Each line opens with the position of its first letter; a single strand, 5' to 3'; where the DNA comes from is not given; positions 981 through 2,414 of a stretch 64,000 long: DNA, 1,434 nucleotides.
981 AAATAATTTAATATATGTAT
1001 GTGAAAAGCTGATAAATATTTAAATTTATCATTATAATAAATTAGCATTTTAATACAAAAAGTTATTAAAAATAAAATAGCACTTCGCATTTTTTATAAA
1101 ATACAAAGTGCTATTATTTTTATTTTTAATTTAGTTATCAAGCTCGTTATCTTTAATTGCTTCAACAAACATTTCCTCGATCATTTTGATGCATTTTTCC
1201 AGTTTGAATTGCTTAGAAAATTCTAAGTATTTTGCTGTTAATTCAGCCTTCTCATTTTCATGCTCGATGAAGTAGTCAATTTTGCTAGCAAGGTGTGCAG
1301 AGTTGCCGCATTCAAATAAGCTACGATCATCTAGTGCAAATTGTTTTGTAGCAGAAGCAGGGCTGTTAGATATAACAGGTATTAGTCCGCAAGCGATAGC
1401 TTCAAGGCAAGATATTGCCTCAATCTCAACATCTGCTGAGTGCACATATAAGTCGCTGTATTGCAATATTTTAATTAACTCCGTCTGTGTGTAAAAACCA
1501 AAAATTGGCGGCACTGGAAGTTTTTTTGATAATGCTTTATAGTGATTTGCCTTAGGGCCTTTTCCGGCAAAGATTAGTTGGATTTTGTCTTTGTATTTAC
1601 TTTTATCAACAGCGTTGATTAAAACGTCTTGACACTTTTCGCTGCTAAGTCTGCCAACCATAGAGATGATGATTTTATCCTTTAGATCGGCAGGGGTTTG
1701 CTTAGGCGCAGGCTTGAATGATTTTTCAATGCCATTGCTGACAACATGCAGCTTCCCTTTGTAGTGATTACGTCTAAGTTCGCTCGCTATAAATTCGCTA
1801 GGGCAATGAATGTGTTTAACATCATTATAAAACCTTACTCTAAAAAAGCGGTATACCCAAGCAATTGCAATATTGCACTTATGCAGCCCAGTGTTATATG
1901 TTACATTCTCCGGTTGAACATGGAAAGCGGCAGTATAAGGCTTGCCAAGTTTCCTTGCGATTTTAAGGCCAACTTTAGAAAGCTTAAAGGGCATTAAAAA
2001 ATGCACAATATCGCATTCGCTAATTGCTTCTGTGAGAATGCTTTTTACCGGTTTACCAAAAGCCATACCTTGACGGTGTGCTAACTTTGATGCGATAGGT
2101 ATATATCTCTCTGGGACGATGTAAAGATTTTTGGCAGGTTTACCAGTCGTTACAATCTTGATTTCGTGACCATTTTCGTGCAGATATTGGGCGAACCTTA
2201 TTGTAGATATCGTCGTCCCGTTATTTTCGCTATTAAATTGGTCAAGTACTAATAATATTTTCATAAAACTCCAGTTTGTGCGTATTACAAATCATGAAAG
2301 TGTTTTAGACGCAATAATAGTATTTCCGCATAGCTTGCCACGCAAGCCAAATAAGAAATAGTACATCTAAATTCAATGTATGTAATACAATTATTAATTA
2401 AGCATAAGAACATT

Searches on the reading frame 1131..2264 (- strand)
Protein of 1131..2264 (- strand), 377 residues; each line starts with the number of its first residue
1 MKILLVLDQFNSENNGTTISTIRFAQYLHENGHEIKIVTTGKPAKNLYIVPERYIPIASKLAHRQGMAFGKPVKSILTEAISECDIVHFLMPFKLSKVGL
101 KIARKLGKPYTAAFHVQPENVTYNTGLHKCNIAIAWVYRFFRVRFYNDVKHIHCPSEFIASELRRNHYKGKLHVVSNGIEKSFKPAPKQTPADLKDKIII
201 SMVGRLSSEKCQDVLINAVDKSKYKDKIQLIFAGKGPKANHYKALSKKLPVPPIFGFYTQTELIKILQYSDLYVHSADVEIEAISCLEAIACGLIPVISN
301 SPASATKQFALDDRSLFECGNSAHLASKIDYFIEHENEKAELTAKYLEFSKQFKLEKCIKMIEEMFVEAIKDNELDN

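Call 48: find_encoding_contigs(protein=window:1131-2264:-, flank=10000, max_places=3)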
Protein window:1131-2264:- (377 aa): 3 contigs read that carry it; 1 place shown.
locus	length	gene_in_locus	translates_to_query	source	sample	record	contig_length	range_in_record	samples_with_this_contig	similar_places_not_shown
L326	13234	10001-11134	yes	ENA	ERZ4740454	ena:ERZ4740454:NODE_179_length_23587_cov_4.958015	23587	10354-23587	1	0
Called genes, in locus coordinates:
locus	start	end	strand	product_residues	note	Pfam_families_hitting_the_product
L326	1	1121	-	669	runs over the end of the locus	PF13855:LRR_8 (faint), PF13306:LRR_5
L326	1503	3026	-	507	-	PF12673:SipL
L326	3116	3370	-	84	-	PF06257:VEG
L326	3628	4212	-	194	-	-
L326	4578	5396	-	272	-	PF00072:Response_reg, PF08769:Spo0A_C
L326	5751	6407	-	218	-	-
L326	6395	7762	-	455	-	PF01554:MatE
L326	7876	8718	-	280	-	PF09997:DUF2238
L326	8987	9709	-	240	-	PF01182:Glucosamine_iso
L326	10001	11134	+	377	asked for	PF13439:Glyco_transf_4, PF13579:Glyco_trans_4_4 (weak), PF00534:Glycos_transf_1, PF13692:Glyco_trans_1_4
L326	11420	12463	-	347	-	-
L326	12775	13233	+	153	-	?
